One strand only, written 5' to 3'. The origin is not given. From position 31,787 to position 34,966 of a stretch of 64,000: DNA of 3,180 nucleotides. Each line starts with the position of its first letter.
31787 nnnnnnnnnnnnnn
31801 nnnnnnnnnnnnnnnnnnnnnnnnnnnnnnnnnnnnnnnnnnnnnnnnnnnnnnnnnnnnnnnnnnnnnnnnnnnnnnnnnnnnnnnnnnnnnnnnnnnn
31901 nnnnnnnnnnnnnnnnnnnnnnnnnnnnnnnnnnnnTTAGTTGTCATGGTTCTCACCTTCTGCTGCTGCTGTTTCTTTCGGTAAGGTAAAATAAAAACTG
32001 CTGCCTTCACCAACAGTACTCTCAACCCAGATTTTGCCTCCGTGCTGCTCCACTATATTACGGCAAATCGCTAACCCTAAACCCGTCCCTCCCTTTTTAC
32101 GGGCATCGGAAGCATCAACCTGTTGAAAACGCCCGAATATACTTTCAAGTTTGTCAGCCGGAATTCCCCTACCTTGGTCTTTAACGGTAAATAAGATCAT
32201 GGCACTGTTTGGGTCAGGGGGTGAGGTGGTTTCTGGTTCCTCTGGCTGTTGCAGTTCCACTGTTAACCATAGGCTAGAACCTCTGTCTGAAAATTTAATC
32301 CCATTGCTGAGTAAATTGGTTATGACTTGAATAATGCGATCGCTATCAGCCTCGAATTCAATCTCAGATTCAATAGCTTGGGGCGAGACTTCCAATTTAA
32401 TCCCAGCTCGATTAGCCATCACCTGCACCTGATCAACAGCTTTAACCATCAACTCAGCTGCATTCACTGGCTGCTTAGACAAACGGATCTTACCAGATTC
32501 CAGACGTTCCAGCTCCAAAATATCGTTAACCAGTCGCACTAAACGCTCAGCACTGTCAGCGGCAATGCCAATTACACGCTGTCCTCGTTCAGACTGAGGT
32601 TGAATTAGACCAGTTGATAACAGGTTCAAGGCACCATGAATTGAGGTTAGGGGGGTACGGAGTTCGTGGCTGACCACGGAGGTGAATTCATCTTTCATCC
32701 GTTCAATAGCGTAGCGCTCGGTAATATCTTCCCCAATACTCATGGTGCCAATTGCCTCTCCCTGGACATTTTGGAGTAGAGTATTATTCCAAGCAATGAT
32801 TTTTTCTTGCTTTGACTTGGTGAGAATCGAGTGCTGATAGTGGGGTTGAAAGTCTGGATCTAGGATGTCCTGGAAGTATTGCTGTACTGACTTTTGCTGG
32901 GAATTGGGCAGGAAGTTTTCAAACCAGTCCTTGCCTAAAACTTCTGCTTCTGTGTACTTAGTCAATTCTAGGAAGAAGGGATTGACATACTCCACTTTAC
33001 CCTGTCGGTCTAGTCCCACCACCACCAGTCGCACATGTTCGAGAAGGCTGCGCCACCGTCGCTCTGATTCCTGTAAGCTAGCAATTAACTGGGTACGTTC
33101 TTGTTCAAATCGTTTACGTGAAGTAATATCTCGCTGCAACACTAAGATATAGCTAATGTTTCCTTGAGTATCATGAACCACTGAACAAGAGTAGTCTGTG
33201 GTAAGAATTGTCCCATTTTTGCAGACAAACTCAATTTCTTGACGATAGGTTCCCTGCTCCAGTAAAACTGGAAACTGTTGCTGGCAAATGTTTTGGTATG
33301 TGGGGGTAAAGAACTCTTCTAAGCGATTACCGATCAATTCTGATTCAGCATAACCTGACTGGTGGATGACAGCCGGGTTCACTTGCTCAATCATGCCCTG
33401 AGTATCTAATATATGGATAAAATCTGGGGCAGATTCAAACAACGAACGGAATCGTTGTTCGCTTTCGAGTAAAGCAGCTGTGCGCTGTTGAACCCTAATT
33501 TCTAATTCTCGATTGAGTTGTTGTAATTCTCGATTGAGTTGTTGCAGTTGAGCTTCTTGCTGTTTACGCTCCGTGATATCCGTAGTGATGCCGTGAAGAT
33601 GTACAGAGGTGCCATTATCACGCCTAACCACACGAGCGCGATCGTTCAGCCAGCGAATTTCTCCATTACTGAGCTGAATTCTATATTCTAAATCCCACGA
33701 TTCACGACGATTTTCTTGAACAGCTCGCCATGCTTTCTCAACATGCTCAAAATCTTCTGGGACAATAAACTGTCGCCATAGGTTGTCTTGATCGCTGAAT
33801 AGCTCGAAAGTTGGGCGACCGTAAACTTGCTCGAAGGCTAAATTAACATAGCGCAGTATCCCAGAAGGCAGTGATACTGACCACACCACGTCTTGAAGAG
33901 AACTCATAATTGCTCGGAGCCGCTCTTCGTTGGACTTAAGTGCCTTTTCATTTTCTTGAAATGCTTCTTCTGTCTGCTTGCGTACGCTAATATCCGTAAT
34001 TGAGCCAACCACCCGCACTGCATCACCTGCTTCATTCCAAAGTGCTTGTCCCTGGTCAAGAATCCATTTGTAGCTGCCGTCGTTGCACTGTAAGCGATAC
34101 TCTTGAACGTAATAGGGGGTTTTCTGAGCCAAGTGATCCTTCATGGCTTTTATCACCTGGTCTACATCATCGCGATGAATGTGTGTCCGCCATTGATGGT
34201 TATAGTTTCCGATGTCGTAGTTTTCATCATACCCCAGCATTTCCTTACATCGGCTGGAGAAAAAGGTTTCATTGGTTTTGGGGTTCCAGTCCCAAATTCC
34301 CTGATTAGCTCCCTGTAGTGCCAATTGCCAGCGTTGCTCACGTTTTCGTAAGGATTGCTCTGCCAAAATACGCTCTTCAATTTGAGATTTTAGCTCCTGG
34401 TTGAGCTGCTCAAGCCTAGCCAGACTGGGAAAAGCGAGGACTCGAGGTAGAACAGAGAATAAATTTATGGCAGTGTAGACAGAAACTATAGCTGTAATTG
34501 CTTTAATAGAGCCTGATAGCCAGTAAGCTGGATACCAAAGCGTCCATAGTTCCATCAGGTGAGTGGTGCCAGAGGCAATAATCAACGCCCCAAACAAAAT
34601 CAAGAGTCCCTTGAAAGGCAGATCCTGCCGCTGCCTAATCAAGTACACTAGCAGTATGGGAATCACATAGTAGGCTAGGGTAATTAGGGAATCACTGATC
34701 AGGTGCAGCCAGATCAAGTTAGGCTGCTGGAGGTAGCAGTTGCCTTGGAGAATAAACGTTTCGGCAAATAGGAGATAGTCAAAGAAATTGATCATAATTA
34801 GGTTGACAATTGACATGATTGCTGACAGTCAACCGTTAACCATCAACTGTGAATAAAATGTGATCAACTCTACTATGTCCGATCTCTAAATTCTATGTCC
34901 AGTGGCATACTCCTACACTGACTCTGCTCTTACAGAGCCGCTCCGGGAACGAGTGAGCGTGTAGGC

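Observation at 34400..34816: Ethylene-receptor-like sensor kinase in which the Cu(I)-ligand Cys is replaced by Ser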

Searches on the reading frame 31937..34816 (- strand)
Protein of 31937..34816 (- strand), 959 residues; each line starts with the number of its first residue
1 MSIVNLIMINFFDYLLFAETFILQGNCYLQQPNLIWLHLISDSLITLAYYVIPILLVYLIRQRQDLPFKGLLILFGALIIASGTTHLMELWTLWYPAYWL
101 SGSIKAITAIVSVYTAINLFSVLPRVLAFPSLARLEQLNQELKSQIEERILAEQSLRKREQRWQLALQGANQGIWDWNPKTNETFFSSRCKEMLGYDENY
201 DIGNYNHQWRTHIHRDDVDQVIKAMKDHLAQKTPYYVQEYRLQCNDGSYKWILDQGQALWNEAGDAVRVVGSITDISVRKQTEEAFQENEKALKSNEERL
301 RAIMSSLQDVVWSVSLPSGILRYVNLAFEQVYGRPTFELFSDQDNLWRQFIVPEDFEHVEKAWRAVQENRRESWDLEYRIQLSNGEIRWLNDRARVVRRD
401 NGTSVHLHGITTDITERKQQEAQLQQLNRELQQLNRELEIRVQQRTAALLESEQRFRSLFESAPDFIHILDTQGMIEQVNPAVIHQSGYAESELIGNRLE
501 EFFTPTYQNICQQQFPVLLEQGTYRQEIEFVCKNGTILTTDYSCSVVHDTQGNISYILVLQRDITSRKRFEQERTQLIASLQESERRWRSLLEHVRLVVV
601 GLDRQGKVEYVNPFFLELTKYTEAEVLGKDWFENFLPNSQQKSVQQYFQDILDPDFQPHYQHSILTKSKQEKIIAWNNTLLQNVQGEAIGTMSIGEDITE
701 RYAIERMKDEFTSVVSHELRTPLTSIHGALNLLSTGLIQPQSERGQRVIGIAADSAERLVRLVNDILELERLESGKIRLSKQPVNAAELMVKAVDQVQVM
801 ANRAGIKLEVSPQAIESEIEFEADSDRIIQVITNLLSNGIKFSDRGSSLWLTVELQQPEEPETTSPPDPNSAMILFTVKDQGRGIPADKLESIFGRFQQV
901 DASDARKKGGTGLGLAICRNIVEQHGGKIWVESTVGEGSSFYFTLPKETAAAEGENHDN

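Call 5: search_protein_families(library=pfam, proteins=[window:31937-34816:-], max_evalue=0.01)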
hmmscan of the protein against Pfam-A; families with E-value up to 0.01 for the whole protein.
window:31937-34816:- (959 aa): 10 families
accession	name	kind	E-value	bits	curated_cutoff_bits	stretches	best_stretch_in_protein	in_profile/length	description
PF08447.18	PAS_3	-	1.2e-52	176.6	25.6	3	184-272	2-88/89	PAS fold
PF25487.1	ETR1_N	-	2.6e-37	127.4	27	1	34-128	2-96/97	Ethylene receptor 1-like, N-terminal domain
PF08448.16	PAS_4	-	5.1e-37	126.9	23.1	3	593-702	2-109/110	PAS fold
PF13426.13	PAS_9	-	1.4e-34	118.9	27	3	464-565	1-102/103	PAS domain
PF00989.32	PAS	-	1.1e-32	112.8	22.6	4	455-564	2-113/113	PAS fold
PF02518.31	HATPase_c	-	4.5e-31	108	26.4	1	824-948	2-110/111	Histidine kinase-, DNA gyrase B-, and HSP90-like ATPase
PF13188.13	PAS_8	-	9.6e-22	76.5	21.8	2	454-505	1-53/65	PAS domain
PF00512.31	HisKA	-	2.2e-18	66.5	26.9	1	707-775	1-66/66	His Kinase A (phospho-acceptor) domain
PF24820.1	Diguanyl_cycl_sensor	-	7.2e-07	29.6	28.1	0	467-550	9-99/109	Diguanylate cyclase-like sensor domain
PF14598.12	PAS_11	-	4.5e-05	23.8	25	1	343-402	33-91/109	PAS domain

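Call 10: find_homologous_proteins(query=window:31937-34816:-, max_evalue=1e-10)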
Query window:31937-34816:- (959 aa): 1660 proteins with E <= 1e-10 among 8000 candidates; the best 120 are listed.
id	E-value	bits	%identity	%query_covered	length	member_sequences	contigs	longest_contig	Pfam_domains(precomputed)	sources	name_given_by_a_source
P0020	0.0e+0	2153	100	99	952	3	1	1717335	PF08447.19,PF13426.14,PF13188.14,PF24820.2,PF08448.17,PF02518.32,PF00512.32,PF00989.32,PF25487.2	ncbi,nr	ncbi:MAG: PAS domain S-box protein [Moorea sp. SIOASIH]|nr:PAS domain S-box protein [Moorena sp. SIO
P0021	0.0e+0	2017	94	100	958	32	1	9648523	PF08447.19,PF13426.14,PF13188.14,PF24820.2,PF08448.17,PF02518.32,PF00512.32,PF00989.32,PF25487.2,PF14598.13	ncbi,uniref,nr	ncbi:PAS domain S-box protein [Moorena producens JHB]|uniref:Circadian input-output histidine kinase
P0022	0.0e+0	1652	72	61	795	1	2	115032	PF08447.19,PF13426.14,PF13188.14,PF08448.17,PF02518.32,PF00512.32,PF00989.32,PF25487.2,PF14598.13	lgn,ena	-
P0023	0.0e+0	1383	99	64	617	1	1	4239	PF08447.19,PF13426.14,PF13188.14,PF08448.17,PF00989.32,PF25487.2,PF14598.13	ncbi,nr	ncbi:MAG: PAS domain S-box protein, partial [Moorea sp. SIO3G5]|nr:PAS domain S-box protein [Moorena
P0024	0.0e+0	1033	48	72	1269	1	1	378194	PF08447.19,PF13426.14,PF13188.14,PF13185.13,PF01590.33,PF08448.17,PF02518.32,PF00512.32,PF00989.32,PF25487.2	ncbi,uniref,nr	ncbi:PAS domain S-box protein [Leptothoe kymatousa]|uniref:histidine kinase n=1 Tax=Leptothoe kymato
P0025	0.0e+0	1029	50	69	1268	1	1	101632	PF13426.14,PF13188.14,PF13185.13,PF24820.2,PF13492.13,PF00512.32,PF08447.19,PF01590.33,PF08448.17,PF02518.32,PF00989.32,PF25487.2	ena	-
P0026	1.2e-295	1001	49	69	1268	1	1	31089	PF08447.19,PF13426.14,PF13188.14,PF13185.13,PF01590.33,PF08448.17,PF02518.32,PF00512.32,PF00989.32,PF25487.2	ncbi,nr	ncbi:MAG: PAS domain S-box protein [Leptolyngbyaceae cyanobacterium MAG.088]|nr:PAS domain S-box pro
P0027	1.1e-278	945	46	85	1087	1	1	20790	PF08447.19,PF13426.14,PF13188.14,PF13185.13,PF24820.2,PF01590.33,PF08448.17,PF02518.32,PF00512.32,PF00989.32,PF25487.2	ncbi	ncbi:MAG: PAS domain S-box protein [Cyanobacteria bacterium P01_F01_bin.86]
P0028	3.3e-277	940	45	87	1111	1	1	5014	PF08447.19,PF13426.14,PF13188.14,PF13185.13,PF24820.2,PF01590.33,PF08448.17,PF02518.32,PF00512.32,PF00989.32,PF25487.2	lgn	-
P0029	3.6e-269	914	49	69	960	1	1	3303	PF08447.19,PF13426.14,PF13188.14,PF24820.2,PF01590.33,PF08448.17,PF02518.32,PF00512.32,PF00989.32,PF25487.2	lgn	-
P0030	2.5e-268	911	44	84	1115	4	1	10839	PF08447.19,PF13426.14,PF13188.14,PF13185.13,PF24820.2,PF01590.33,PF08448.17,PF02518.32,PF00512.32,PF00989.32,PF25487.2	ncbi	-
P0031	3.3e-267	907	49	68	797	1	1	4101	PF08447.19,PF13426.14,PF13188.14,PF08448.17,PF02518.32,PF00512.32,PF00989.32,PF25487.2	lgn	-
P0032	1.1e-264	899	44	85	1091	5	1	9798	PF08447.19,PF13426.14,PF13188.14,PF24820.2,PF01590.33,PF08448.17,PF02518.32,PF00512.32,PF00989.32,PF25487.2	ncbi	ncbi:MAG: PAS domain S-box protein [Cyanobacteria bacterium J06588_5]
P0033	9.3e-263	892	46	72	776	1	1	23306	PF08447.19,PF13426.14,PF13188.14,PF08448.17,PF02518.32,PF00512.32,PF00989.32,PF25487.2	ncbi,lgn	ncbi:MAG: PAS domain S-box protein [Cyanobacteria bacterium P01_D01_bin.1]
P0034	6.3e-261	886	45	82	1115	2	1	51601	PF08447.19,PF13426.14,PF13188.14,PF13185.13,PF01590.33,PF08448.17,PF02518.32,PF00512.32,PF00989.32,PF25487.2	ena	-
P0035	1.8e-249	848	47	70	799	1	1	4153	PF08447.19,PF13426.14,PF13188.14,PF24820.2,PF08448.17,PF02518.32,PF00512.32,PF00989.32,PF13589.13,PF25487.2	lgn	-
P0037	1.8e-239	815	54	59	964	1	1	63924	PF08447.19,PF13426.14,PF13188.14,PF13185.13,PF01590.33,PF08448.17,PF02518.32,PF00512.32,PF00989.32,PF25487.2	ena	-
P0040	6.3e-231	787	56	56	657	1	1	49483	PF08447.19,PF13426.14,PF13188.14,PF24820.2,PF08448.17,PF02518.32,PF00512.32,PF00989.32,PF25487.2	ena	-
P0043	5.8e-228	777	57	55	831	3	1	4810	PF08447.19,PF13426.14,PF13188.14,PF13185.13,PF01590.33,PF08448.17,PF02518.32,PF00512.32,PF00989.32,PF25487.2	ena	-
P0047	3.9e-223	761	55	56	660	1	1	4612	PF08447.19,PF13426.14,PF13188.14,PF24820.2,PF08448.17,PF02518.32,PF00512.32,PF00989.32,PF25487.2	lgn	-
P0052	7.3e-208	711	39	83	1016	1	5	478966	PF08447.19,PF13426.14,PF13188.14,PF08448.17,PF02518.32,PF00512.32,PF00989.32,PF25487.2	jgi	jgi:PAS domain S-box-containing protein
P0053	7.3e-208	711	40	83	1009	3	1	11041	PF08447.19,PF13426.14,PF13188.14,PF08448.17,PF02518.32,PF00512.32,PF00989.32,PF25487.2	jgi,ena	-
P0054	1.2e-207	710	52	56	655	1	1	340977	PF08447.19,PF13426.14,PF13188.14,PF24820.2,PF08448.17,PF02518.32,PF00512.32,PF00989.32,PF25487.2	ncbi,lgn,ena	-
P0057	1.8e-197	676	34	69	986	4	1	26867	PF08447.19,PF13426.14,PF13188.14,PF01590.33,PF08448.17,PF02518.32,PF00512.32,PF00989.32,PF25487.2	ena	-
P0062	8.9e-167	575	37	71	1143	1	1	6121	PF08447.19,PF13426.14,PF13188.14,PF12860.14,PF08448.17,PF02518.32,PF00512.32,PF00989.32,PF25487.2,PF00072.31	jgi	-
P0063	4.9e-166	572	34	85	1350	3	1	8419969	PF08447.19,PF13426.14,PF13188.14,PF24820.2,PF08448.17,PF02518.32,PF00512.32,PF00989.32,PF25487.2,PF00072.31,PF14598.13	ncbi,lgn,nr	ncbi:PAS/PAC sensor hybrid histidine kinase [Nostoc sp. NIES-4103]|nr:PAS/PAC sensor hybrid histidin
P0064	3.7e-165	569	30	84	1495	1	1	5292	PF08447.19,PF13426.14,PF13188.14,PF08448.17,PF02518.32,PF00512.32,PF00989.32,PF25487.2,PF14598.13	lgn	-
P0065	5.0e-161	556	35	69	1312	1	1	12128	PF13426.14,PF13188.14,PF13185.13,PF24820.2,PF13492.13,PF00512.32,PF00072.31,PF08447.19,PF12860.14,PF01590.33,PF08448.17,PF02518.32,PF00989.32,PF25487.2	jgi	jgi:PAS domain S-box-containing protein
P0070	1.1e-155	538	35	72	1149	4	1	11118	PF08447.19,PF13426.14,PF13188.14,PF12860.14,PF24820.2,PF08448.17,PF02518.32,PF00512.32,PF00989.32,PF25487.2,PF00072.31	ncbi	ncbi:MAG TPA: PAS domain S-box protein [Leptolyngbyaceae cyanobacterium]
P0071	2.4e-153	530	34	73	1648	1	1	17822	PF13426.14,PF13188.14,PF07568.19,PF08447.19,PF12860.14,PF13581.13,PF08448.17,PF02518.32,PF00989.32,PF07536.21,PF25487.2,PF14598.13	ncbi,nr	ncbi:MAG: PAS domain-containing protein [Nostoc sp. TH1S01]|nr:PAS domain-containing protein [Nostoc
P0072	7.6e-152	525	44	38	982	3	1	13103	PF08447.19,PF13426.14,PF13188.14,PF13185.13,PF01590.33,PF08448.17,PF02518.32,PF13492.13,PF00512.32,PF00989.32,PF25487.2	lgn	-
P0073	1.5e-151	524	34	72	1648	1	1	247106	PF08447.19,PF13426.14,PF13188.14,PF08448.17,PF02518.32,PF00989.32,PF07536.21,PF25487.2,PF14598.13,PF07568.19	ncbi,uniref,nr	ncbi:PAS domain-containing protein [Nostoc sp. LEGE 06077]|uniref:PAS domain-containing protein n=1 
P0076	1.2e-150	521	32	69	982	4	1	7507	PF08447.19,PF13426.14,PF13188.14,PF13185.13,PF01590.33,PF08448.17,PF02518.32,PF13492.13,PF00512.32,PF00989.32,PF25487.2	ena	-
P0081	2.4e-145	504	37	43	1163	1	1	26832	PF08447.19,PF13426.14,PF13188.14,PF08348.19,PF08448.17,PF02518.32,PF00512.32,PF00989.32,PF25487.2,PF14598.13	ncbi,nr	ncbi:MAG: PAS domain-containing protein [Leptolyngbyaceae cyanobacterium bins.302]|nr:PAS domain-con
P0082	8.2e-145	502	45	20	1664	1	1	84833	PF13426.14,PF13188.14,PF24820.2,PF00512.32,PF00072.31,PF13596.13,PF08447.19,PF12860.14,PF08448.17,PF02518.32,PF00989.32,PF25487.2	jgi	jgi:PAS domain S-box-containing protein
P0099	7.7e-140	486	43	45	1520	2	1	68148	PF08447.19,PF13426.14,PF13188.14,PF12860.14,PF08448.17,PF02518.32,PF00989.32,PF07536.21,PF25487.2,PF07568.19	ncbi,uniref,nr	ncbi:PAS domain-containing protein [Nostoc sp. CENA67]|uniref:histidine kinase n=1 Tax=Amazonocrinis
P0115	2.9e-135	471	27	85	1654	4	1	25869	PF13426.14,PF13188.14,PF24820.2,PF00512.32,PF00072.31,PF13596.13,PF08447.19,PF12860.14,PF08448.17,PF02518.32,PF00989.32,PF25487.2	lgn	-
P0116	4.9e-134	466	33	58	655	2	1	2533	PF08447.19,PF13426.14,PF13188.14,PF08448.17,PF02518.32,PF00512.32,PF00989.32,PF25487.2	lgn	-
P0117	9.0e-134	466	31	58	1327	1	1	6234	PF08447.19,PF13426.14,PF13188.14,PF08448.17,PF02518.32,PF00512.32,PF00989.32,PF25487.2,PF00072.31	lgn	-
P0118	1.4e-133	465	35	56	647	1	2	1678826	PF08447.19,PF13426.14,PF13188.14,PF08448.17,PF02518.32,PF00512.32,PF00989.32,PF25487.2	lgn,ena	-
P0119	5.1e-133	463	40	42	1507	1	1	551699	PF13426.14,PF13188.14,PF07568.19,PF08447.19,PF12860.14,PF13581.13,PF08448.17,PF02518.32,PF00989.32,PF07536.21,PF25487.2,PF14598.13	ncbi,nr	ncbi:hypothetical protein BCD64_16685 [Nostoc sp. MBR 210]|nr:hypothetical protein BCD64_16685 [Nost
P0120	7.2e-133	463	32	63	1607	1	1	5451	PF13596.13,PF08447.19,PF13426.14,PF13188.14,PF12860.14,PF24820.2,PF08348.19,PF08448.17,PF02518.32,PF00989.32,PF25487.2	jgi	jgi:PAS domain S-box-containing protein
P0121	3.0e-132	461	37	42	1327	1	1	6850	PF08447.19,PF13426.14,PF13188.14,PF08348.19,PF08448.17,PF02518.32,PF00512.32,PF00989.32,PF25487.2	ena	-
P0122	4.8e-132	460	28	73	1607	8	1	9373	PF13596.13,PF08447.19,PF13426.14,PF13188.14,PF12860.14,PF24820.2,PF08348.19,PF08448.17,PF02518.32,PF00989.32,PF25487.2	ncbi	-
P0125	1.1e-130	455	29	97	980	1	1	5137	PF08447.19,PF13426.14,PF13185.13,PF01590.33,PF08448.17,PF02518.32,PF13492.13,PF00512.32,PF00989.32,PF25487.2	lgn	-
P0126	3.3e-128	447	33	56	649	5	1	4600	PF08447.19,PF13426.14,PF13188.14,PF08448.17,PF02518.32,PF00512.32,PF00989.32,PF25487.2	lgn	-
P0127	3.8e-128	447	33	56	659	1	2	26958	PF08447.19,PF13426.14,PF13188.14,PF08448.17,PF02518.32,PF00512.32,PF00989.32,PF25487.2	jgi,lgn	-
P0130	4.9e-126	440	28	85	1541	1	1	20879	PF08447.19,PF13426.14,PF13188.14,PF24820.2,PF08448.17,PF02518.32,PF00512.32,PF00989.32,PF25487.2,PF00072.31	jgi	jgi:two-component system, sensor histidine kinase and response regulator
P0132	8.6e-125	436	57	28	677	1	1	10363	PF13185.13,PF01590.33,PF02518.32,PF00512.32,PF25487.2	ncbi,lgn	-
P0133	5.2e-123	430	40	46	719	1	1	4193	PF08447.19,PF13426.14,PF08448.17,PF02518.32,PF00512.32,PF00989.32,PF25487.2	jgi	jgi:PAS domain S-box-containing protein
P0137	4.1e-120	420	58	16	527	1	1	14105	PF08447.19,PF13426.14,PF08448.17,PF02518.32,PF00512.32,PF00989.32,PF25487.2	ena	-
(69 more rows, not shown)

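Call 11: find_encoding_contigs(protein=window:31937-34816:-, flank=3000, max_places=4)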
Protein window:31937-34816:- (959 aa): no gene with exactly this product is on record in the collection.

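Call 15: list_cluster_members(proteins=[P0020, P0021, P0022, P0023])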
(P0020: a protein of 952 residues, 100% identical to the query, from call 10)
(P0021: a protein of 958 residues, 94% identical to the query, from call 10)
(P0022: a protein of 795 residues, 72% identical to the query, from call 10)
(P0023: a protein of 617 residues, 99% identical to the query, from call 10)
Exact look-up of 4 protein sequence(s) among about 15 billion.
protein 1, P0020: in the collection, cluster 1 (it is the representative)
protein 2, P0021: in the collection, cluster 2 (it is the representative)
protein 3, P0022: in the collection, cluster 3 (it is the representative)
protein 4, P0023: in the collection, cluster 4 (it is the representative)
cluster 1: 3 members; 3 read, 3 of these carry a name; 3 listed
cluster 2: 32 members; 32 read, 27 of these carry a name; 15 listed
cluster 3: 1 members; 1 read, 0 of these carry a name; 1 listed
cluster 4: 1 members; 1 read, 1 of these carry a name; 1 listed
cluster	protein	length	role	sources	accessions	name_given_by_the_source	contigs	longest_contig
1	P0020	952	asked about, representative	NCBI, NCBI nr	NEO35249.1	MAG: PAS domain S-box protein [Moorea sp. SIOASIH] | PAS domain S-box protein [Moorena sp. SIOASIH]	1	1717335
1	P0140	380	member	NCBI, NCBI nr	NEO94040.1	MAG: cell wall metabolism sensor histidine kinase WalK, partial [Moorea sp. SIO3G5] | cell wall metabolism sensor histidine kinase WalK [Moorena sp. SIO3G5]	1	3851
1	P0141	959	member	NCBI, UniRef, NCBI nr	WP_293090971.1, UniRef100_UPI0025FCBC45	PAS domain S-box protein [Moorena sp. SIOASIH] | PAS domain S-box protein n=1 Tax=Moorena sp. SIOASIH TaxID=2607817 RepID=UPI0025FCBC45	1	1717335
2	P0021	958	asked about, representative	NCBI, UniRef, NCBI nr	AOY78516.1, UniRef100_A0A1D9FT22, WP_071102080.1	PAS domain S-box protein [Moorena producens JHB] | Circadian input-output histidine kinase CikA n=1 Tax=Moorena producens (strain JHB) ... | PAS domain S-box protein [Moorena producens]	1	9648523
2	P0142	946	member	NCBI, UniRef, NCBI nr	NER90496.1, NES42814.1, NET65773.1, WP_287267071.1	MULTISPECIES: PAS domain S-box protein [unclassified Moorena] | PAS domain-containing sensor histidine kinase n=1 Tax=unclassified Moorena TaxID=2683338 ...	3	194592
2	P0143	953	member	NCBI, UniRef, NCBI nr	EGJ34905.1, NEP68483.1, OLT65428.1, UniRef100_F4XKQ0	PAS domain S-box protein [Moorena producens 3L] | Circadian input-output histidine kinase CikA n=2 Tax=Coleofasciculaceae TaxID=1892251 ...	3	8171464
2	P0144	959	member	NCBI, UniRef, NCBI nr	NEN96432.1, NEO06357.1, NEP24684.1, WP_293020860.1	MAG: PAS domain S-box protein [Moorea sp. SIO3I7] | PAS domain S-box protein n=2 Tax=Moorena TaxID=1155738 RepID=UPI0013C0FA87 | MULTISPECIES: PAS domain S-box protein [unclassified Moorena]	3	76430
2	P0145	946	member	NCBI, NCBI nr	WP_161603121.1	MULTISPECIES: PAS domain S-box protein [Moorena]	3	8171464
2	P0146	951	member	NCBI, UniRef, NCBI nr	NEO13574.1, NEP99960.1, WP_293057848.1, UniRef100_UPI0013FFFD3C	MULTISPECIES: PAS domain S-box protein [unclassified Moorena] | PAS domain S-box protein n=1 Tax=unclassified Moorena TaxID=2683338 RepID=UPI0013FFFD3C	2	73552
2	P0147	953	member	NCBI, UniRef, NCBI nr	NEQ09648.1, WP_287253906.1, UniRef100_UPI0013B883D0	MAG: PAS domain S-box protein [Moorea sp. SIO4E2] | PAS domain-containing sensor histidine kinase n=1 Tax=Moorena sp. SIO4E2 TaxID=2607826 ... | PAS domain S-box protein [Moorena sp. SIO4E2]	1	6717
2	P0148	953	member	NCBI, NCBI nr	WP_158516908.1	PAS domain S-box protein [Moorena producens]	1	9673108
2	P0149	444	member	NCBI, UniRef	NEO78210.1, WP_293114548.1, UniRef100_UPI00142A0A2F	PAS domain-containing protein, partial [Moorena sp. SIO4G3] | PAS domain-containing protein n=1 Tax=Moorena sp. SIO4G3 TaxID=2607821 RepID=UPI00142A0A2F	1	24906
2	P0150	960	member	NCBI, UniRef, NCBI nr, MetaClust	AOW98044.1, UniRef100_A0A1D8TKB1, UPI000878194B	hypothetical protein BJP34_00070 [Moorena producens PAL-8-15-08-1] | Circadian input-output histidine kinase CikA n=2 Tax=Moorena TaxID=1155738 ... | status=active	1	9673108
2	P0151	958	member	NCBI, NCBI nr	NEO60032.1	MAG: PAS domain S-box protein [Moorea sp. SIO4G2] | PAS domain S-box protein [Moorena sp. SIO4G2]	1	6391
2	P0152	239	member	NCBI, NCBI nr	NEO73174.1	MAG: PAS domain-containing protein, partial [Moorea sp. SIO3H5] | PAS domain-containing protein [Moorena sp. SIO3H5]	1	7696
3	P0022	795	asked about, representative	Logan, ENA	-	-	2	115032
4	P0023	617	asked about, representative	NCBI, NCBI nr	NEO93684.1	MAG: PAS domain S-box protein, partial [Moorea sp. SIO3G5] | PAS domain S-box protein [Moorena sp. SIO3G5]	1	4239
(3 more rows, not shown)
